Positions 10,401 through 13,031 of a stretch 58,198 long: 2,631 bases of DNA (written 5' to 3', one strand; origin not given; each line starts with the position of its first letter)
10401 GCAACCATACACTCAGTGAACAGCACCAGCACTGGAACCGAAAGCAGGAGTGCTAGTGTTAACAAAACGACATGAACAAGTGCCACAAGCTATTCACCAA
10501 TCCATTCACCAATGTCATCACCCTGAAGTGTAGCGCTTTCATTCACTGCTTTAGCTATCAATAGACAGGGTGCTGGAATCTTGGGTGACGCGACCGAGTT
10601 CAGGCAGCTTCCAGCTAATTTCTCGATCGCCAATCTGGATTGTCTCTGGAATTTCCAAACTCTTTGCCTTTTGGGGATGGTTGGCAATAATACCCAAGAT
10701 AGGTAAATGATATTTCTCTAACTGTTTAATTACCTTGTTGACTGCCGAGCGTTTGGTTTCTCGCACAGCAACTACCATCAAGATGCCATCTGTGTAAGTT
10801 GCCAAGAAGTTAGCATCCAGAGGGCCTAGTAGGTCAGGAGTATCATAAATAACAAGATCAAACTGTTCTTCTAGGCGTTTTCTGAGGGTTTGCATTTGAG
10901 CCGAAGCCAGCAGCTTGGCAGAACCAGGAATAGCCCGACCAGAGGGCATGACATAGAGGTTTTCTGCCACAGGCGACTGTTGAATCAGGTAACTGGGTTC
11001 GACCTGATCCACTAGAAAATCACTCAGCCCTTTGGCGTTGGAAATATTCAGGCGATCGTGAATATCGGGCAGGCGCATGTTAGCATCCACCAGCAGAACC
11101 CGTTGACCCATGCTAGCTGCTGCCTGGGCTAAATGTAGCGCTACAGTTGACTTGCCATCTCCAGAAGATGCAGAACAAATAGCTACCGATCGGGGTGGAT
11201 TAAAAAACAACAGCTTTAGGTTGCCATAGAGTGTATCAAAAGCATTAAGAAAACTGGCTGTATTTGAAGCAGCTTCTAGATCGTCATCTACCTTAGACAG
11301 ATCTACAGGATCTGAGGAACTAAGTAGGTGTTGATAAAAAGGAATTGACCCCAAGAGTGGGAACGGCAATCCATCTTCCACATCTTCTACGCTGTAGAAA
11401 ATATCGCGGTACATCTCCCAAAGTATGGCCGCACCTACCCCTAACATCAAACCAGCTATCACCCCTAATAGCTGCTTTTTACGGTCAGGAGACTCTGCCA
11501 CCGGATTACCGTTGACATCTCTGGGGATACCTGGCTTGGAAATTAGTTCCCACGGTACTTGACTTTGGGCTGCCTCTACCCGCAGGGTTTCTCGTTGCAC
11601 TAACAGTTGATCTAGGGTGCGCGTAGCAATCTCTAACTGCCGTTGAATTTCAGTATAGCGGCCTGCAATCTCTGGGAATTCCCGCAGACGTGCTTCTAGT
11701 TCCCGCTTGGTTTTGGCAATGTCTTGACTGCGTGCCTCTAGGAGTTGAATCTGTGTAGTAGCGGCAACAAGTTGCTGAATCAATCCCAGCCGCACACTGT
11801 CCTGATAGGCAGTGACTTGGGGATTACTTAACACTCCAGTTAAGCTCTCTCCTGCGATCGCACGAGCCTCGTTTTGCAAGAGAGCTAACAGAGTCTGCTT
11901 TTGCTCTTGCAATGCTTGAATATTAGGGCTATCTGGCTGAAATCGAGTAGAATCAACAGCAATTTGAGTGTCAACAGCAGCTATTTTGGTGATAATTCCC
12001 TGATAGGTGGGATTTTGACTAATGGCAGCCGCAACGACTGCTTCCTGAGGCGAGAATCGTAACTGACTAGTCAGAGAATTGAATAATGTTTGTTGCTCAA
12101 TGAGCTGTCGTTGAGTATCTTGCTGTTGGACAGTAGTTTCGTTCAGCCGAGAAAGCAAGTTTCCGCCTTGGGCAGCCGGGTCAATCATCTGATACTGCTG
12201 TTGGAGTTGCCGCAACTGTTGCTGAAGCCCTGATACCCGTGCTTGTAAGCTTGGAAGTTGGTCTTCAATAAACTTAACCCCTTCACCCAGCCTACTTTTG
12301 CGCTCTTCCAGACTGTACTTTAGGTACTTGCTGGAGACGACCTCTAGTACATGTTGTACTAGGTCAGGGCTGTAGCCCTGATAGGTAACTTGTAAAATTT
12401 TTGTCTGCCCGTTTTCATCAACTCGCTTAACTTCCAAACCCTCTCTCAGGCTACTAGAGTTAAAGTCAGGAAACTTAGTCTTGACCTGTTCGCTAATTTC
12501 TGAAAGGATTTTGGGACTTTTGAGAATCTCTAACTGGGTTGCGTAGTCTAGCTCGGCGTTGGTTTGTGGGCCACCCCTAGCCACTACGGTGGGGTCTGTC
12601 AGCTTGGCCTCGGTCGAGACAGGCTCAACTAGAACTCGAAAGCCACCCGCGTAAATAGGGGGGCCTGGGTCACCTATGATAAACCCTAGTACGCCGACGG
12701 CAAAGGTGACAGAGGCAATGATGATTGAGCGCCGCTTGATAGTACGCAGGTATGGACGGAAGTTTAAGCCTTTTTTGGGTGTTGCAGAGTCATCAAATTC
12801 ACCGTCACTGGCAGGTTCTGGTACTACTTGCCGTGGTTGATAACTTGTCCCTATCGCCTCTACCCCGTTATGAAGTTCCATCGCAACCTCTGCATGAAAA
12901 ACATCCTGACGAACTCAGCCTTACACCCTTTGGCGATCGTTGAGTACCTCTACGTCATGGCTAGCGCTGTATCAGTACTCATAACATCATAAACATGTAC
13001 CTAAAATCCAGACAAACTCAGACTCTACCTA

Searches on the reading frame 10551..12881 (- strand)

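Call 79: search_protein_families(library=pfam, proteins=[window:10551-12881:-], max_evalue=0.00001)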
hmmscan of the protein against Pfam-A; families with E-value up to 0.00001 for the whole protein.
window:10551-12881:- (776 aa): 4 families
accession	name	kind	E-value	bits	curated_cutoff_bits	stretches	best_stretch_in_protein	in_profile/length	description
PF13614.12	AAA_31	-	6.2e-12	46.3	27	1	565-723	3-166/177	AAA domain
PF10609.15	ParA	-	2.6e-10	40.6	27.1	1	565-734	5-173/246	NUBPL iron-transfer P-loop NTPase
PF01656.29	CbiA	-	3e-10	40.6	25.4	1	566-742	1-91/125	CobQ/CobB/MinD/ParA nucleotide binding domain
PF06564.18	CBP_BcsQ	-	3.9e-06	27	21.3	1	572-704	10-145/234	Cellulose biosynthesis protein BcsQ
